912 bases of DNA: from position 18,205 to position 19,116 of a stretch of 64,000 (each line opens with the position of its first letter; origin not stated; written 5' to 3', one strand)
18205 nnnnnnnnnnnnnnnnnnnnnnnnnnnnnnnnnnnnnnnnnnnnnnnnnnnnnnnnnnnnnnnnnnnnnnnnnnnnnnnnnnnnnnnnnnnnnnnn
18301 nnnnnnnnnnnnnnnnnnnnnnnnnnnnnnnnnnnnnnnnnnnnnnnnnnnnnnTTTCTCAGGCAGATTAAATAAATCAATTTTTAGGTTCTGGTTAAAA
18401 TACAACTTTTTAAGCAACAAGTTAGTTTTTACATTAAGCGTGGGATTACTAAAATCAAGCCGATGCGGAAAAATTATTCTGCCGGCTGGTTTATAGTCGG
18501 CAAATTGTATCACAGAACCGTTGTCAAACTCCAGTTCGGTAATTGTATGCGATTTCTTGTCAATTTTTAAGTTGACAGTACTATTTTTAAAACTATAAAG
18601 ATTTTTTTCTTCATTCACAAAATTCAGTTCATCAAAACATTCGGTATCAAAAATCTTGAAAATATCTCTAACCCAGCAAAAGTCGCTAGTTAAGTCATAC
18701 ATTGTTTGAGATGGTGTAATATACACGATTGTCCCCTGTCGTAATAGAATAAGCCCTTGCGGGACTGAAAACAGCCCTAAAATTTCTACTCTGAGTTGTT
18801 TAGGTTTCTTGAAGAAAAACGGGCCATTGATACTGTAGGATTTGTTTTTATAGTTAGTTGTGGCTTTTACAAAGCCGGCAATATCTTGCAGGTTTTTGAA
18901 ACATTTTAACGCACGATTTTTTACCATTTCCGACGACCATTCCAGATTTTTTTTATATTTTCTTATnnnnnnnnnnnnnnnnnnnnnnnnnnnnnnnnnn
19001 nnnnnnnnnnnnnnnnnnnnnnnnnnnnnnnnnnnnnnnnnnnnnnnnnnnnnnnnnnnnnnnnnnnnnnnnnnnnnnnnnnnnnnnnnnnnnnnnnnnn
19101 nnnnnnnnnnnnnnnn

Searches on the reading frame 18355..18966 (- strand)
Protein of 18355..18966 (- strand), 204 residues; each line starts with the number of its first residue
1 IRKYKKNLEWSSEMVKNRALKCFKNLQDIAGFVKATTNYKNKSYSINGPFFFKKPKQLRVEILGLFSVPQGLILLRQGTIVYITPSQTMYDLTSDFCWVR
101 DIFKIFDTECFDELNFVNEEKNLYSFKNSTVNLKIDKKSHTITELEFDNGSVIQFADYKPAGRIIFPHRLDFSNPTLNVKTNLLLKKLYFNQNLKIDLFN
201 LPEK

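Call 80: search_protein_families(library=pfam, proteins=[window:18355-18966:-], max_evalue=0.1)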
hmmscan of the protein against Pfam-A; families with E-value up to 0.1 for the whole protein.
window:18355-18966:- (204 aa): 1 family
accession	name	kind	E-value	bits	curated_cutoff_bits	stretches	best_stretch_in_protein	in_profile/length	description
PF14125.13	DUF4292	-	0.0018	18.4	23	1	127-203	122-204/209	Domain of unknown function (DUF4292)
